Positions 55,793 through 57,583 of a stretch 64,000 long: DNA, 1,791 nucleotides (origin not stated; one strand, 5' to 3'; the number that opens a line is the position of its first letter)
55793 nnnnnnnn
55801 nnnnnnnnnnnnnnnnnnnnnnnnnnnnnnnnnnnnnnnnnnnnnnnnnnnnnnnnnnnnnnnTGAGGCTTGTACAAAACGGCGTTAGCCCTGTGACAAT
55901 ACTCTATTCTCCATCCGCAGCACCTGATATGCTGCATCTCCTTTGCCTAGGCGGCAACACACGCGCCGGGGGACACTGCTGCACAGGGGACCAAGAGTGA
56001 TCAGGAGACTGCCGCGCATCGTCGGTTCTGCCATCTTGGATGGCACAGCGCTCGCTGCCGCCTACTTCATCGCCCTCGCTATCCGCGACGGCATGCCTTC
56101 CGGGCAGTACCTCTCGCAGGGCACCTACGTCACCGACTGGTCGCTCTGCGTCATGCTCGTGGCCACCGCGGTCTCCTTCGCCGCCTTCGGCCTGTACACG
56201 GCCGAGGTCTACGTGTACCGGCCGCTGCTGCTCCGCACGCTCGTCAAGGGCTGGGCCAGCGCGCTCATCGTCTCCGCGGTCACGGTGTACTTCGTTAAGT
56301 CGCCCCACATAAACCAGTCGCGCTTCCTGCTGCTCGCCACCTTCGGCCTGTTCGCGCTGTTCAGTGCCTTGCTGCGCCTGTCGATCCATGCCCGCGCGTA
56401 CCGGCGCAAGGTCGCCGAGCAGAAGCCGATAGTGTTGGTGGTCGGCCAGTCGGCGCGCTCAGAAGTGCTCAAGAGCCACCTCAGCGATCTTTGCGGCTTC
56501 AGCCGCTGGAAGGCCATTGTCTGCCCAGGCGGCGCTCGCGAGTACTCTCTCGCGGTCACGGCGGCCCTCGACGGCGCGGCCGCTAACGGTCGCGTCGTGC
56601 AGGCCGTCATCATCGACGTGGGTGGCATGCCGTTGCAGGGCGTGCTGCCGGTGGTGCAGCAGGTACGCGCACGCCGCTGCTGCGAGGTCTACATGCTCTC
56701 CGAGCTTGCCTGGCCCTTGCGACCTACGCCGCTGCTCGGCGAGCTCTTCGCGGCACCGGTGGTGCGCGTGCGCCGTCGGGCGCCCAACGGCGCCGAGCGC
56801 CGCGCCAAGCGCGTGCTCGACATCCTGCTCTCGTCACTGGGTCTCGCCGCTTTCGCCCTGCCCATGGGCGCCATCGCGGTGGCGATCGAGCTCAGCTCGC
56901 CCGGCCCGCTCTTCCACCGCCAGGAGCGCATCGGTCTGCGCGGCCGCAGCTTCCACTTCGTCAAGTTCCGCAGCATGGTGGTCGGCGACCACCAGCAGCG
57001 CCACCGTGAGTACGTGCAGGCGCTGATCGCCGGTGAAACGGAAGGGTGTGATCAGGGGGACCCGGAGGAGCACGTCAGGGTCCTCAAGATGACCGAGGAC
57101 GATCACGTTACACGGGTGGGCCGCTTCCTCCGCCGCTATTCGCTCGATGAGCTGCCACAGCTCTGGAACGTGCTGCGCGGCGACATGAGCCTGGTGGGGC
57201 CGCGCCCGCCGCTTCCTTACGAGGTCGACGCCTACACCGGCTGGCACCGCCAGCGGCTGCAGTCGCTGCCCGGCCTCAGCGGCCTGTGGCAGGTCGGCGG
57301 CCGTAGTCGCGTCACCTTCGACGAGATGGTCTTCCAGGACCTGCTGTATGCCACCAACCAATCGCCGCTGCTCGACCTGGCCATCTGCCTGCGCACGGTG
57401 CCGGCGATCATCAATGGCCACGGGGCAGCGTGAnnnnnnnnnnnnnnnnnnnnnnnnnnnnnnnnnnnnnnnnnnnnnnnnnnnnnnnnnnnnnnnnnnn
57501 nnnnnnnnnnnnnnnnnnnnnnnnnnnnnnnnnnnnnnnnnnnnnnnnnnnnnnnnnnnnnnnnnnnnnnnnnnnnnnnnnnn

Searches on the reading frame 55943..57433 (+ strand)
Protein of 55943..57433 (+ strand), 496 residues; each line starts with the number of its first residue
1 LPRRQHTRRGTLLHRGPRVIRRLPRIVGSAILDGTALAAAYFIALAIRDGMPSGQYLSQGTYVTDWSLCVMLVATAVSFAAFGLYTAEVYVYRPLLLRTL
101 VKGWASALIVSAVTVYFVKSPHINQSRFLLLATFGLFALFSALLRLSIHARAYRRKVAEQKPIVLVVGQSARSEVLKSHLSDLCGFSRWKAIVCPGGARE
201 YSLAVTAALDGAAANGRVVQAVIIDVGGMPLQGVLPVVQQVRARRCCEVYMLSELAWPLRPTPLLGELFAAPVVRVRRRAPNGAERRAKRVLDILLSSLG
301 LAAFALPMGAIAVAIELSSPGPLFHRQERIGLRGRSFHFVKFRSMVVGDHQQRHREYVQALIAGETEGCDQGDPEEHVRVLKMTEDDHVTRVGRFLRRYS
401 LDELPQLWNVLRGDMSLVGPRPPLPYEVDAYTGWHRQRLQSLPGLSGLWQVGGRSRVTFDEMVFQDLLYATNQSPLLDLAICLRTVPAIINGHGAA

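Call 47: search_protein_families(library=pfam, proteins=[window:55943-57433:+], max_evalue=0.001)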
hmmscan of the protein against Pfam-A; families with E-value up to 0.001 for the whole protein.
window:55943-57433:+ (496 aa): 2 families
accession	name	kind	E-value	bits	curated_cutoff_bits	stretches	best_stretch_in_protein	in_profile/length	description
PF02397.22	Bac_transf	-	7.9e-57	192.1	27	1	289-490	1-178/179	Bacterial sugar transferase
PF13727.12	CoA_binding_3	-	0.00012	22.6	25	1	81-170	2-90/175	CoA-binding domain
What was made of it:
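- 55943..57433 (+): Large WbaP-type phosphoglycosyl transferase, the candidate initiating enzyme. Bac_transf, 192 bits (call 47).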
